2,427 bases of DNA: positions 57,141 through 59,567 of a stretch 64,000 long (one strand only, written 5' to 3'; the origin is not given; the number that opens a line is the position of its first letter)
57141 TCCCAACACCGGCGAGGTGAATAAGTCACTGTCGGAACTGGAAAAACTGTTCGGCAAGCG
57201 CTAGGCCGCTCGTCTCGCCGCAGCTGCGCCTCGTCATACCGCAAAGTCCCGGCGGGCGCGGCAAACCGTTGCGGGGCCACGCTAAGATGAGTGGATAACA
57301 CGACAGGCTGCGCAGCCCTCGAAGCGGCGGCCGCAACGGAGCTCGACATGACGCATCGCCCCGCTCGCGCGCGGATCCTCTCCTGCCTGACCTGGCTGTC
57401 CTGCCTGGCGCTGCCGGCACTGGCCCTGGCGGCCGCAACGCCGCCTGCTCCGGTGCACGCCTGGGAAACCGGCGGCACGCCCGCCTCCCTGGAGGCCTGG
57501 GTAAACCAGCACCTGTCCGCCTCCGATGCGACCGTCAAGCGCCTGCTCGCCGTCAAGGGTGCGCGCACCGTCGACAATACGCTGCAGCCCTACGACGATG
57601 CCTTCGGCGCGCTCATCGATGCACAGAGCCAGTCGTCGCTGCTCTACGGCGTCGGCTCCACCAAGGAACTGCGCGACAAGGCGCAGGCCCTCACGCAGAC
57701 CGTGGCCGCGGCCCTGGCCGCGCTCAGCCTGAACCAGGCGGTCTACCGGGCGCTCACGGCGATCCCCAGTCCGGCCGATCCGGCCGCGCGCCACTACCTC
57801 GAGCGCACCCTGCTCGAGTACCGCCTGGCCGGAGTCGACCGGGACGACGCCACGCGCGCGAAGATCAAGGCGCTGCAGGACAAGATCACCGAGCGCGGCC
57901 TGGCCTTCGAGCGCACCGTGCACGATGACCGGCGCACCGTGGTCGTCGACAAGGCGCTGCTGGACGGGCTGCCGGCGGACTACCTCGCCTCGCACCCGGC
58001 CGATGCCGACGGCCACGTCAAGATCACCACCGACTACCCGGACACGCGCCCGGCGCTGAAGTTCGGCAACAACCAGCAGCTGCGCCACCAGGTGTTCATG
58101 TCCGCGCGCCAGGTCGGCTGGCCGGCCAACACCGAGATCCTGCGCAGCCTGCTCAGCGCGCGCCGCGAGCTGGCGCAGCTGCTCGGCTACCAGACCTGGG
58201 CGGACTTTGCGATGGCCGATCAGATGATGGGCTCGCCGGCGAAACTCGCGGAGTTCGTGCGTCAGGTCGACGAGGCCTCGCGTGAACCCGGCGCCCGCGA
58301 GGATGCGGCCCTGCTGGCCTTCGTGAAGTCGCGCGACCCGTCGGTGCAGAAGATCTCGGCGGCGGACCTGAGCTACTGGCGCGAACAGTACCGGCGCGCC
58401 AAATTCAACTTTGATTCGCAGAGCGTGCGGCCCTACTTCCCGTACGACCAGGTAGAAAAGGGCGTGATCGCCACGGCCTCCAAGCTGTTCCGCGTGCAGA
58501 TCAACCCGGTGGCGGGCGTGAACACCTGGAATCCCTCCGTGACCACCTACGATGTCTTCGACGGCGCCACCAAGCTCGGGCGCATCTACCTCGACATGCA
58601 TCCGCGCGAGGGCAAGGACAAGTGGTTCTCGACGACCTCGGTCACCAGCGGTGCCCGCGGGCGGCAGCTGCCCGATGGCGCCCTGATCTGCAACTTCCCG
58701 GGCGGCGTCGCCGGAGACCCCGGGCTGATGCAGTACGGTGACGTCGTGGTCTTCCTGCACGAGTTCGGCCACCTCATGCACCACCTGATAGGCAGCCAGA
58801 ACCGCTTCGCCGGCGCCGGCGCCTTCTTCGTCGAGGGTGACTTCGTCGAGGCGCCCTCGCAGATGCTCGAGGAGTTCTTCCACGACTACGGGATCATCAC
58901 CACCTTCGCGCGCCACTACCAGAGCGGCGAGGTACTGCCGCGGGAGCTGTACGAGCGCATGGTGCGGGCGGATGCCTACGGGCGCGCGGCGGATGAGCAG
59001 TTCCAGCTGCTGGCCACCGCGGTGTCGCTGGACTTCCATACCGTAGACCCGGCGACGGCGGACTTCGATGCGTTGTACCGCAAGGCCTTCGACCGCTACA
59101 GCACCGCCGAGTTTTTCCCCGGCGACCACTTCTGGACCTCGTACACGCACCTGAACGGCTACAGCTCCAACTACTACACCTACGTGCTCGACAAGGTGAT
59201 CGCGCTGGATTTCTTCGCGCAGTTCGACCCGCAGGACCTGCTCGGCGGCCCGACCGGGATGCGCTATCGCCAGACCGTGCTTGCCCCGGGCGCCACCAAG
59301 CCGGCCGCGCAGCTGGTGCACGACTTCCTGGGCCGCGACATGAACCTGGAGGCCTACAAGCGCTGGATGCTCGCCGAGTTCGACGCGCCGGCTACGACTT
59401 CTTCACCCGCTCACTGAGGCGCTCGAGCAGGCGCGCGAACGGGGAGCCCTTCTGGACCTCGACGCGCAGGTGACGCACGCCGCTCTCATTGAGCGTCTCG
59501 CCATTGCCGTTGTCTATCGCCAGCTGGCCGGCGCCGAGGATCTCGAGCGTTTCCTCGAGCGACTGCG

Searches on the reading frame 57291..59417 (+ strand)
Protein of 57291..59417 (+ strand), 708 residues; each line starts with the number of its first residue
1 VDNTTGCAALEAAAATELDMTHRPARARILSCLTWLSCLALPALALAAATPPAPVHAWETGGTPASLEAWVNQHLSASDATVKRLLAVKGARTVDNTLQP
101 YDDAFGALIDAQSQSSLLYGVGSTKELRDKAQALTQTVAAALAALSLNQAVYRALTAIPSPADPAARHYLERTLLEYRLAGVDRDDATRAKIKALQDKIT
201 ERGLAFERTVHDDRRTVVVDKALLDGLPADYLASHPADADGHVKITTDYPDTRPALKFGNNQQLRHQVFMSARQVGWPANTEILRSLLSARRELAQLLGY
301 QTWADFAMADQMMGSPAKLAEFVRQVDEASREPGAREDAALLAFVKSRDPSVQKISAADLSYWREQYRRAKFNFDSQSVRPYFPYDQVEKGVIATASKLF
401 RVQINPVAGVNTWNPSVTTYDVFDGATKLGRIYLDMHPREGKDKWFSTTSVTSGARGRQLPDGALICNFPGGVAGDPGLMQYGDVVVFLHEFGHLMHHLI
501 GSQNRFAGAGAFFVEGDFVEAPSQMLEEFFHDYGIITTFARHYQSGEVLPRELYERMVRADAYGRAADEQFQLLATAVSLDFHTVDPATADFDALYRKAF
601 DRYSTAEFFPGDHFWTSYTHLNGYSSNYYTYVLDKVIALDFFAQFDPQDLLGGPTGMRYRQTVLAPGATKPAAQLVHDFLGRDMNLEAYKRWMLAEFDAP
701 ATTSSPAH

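Call 53: search_protein_families(library=pfam, proteins=[window:57291-59417:+], max_evalue=0.00001)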
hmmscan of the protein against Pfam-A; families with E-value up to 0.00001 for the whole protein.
window:57291-59417:+ (708 aa): 1 family
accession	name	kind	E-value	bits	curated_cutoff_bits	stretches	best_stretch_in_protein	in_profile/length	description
PF01432.26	Peptidase_M3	-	3.1e-90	304.2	27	1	260-691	6-453/457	Peptidase family M3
